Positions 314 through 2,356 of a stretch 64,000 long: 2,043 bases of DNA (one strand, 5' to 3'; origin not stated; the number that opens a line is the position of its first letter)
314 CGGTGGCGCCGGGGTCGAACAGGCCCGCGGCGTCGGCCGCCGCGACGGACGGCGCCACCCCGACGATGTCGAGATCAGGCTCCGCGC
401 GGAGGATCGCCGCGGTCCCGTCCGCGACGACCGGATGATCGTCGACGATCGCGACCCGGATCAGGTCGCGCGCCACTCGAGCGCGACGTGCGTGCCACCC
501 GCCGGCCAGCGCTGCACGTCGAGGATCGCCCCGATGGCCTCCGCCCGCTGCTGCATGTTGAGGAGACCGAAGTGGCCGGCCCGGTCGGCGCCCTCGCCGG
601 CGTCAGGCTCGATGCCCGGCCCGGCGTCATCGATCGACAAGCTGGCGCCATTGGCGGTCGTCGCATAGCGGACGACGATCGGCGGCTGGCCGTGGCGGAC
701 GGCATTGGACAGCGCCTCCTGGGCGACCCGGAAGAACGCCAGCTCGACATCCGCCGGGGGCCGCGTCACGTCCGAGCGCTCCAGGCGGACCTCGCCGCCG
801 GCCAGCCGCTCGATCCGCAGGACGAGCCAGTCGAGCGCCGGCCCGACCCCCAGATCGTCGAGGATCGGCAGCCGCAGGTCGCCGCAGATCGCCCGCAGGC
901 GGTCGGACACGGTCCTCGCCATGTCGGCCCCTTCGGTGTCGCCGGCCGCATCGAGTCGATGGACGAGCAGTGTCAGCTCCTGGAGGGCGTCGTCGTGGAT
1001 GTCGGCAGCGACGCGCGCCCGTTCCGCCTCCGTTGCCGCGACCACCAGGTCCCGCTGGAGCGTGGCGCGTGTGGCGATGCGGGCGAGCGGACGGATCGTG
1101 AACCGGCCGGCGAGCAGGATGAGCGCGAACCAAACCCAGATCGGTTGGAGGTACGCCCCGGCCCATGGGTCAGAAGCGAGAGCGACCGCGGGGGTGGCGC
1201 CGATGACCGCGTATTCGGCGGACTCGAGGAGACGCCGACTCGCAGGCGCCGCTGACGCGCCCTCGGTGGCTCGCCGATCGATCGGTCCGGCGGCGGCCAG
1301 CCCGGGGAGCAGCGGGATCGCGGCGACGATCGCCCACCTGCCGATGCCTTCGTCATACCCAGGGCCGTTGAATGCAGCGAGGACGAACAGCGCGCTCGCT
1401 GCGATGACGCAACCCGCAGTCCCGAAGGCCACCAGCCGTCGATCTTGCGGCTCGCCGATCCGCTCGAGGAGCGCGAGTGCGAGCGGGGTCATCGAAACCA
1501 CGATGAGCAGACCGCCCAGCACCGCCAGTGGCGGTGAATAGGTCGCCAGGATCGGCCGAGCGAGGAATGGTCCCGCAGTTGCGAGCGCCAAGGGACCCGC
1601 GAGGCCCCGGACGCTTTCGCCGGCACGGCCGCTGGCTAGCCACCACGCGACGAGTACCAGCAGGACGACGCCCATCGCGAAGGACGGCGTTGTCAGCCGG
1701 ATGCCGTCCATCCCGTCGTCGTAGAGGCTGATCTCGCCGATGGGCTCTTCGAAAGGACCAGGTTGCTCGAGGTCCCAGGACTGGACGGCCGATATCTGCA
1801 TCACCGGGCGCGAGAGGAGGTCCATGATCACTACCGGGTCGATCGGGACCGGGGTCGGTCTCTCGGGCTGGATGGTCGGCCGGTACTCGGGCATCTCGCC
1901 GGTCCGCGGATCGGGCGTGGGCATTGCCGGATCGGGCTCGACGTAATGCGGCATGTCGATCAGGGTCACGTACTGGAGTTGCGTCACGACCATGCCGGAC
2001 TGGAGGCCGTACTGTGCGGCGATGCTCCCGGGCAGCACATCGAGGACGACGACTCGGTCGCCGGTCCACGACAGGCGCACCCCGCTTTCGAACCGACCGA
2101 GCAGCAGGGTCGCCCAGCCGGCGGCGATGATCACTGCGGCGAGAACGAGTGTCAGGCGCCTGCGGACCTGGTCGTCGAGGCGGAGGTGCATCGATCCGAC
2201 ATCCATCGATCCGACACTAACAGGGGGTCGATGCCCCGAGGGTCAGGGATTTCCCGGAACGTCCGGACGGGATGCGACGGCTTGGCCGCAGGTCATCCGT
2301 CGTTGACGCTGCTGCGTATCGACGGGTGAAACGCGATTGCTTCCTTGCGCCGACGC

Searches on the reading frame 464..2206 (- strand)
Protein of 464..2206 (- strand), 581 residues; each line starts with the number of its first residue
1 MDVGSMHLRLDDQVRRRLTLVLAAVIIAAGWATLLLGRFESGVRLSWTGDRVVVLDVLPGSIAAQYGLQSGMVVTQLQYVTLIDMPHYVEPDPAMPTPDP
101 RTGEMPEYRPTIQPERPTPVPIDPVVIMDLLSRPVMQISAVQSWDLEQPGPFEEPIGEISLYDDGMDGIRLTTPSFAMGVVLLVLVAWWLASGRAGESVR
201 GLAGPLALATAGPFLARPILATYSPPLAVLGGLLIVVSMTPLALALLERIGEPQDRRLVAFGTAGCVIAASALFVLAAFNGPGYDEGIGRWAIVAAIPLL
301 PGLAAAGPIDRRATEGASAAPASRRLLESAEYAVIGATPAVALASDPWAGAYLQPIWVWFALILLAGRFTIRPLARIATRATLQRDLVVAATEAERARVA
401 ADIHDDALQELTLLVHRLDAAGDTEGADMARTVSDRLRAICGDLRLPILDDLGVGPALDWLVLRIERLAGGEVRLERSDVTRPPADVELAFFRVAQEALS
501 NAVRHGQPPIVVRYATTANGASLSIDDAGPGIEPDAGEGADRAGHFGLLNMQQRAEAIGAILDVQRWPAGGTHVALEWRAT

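Call 63: search_protein_families(library=pfam, alignment_id=A5, max_evalue=0.00001)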
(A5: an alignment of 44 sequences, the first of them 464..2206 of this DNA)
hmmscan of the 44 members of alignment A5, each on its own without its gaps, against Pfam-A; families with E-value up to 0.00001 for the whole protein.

A. member 1, window:464-2206:- (581 aa): 1 family
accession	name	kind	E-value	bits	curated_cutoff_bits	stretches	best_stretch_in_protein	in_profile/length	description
PF02518.31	HATPase_c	-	6.7e-08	33.4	26.4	1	488-578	3-107/111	Histidine kinase-, DNA gyrase B-, and HSP90-like ATPase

B. families by the number of members that match (of 44 scanned): 65 families (the first 25 are shown)
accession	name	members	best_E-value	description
PF07690.21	MFS_1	3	1.6e-55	Major Facilitator Superfamily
PF02518.31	HATPase_c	2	1.3e-23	Histidine kinase-, DNA gyrase B-, and HSP90-like ATPase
PF00528.27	BPD_transp_1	2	5.8e-13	Binding-protein-dependent transport system inner membrane component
PF00149.33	Metallophos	2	1.5e-12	Calcineurin-like phosphoesterase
PF17389.8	Bac_rhamnosid6H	1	3.8e-99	Bacterial alpha-L-rhamnosidase 6 hairpin glycosidase domain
PF07969.17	Amidohydro_3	1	2.3e-90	Amidohydrolase family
PF08531.16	Bac_rhamnosid_N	1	3.2e-56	Alpha-L-rhamnosidase N-terminal domain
PF00732.25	GMC_oxred_N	1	6.3e-51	GMC oxidoreductase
PF00005.33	ABC_tran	1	6e-49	ABC transporter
PF00296.26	Bac_luciferase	1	1.6e-40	Luciferase-like monooxygenase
PF12804.13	NTP_transf_3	1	1.3e-35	MobA-like NTP transferase domain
PF13377.12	Peripla_BP_3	1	4.3e-35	Periplasmic binding protein-like domain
PF03729.18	DUF308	1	5.5e-34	Short repeat of unknown function (DUF308)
PF05199.19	GMC_oxred_C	1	2.4e-32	GMC oxidoreductase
PF00072.30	Response_reg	1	3.1e-31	Response regulator receiver domain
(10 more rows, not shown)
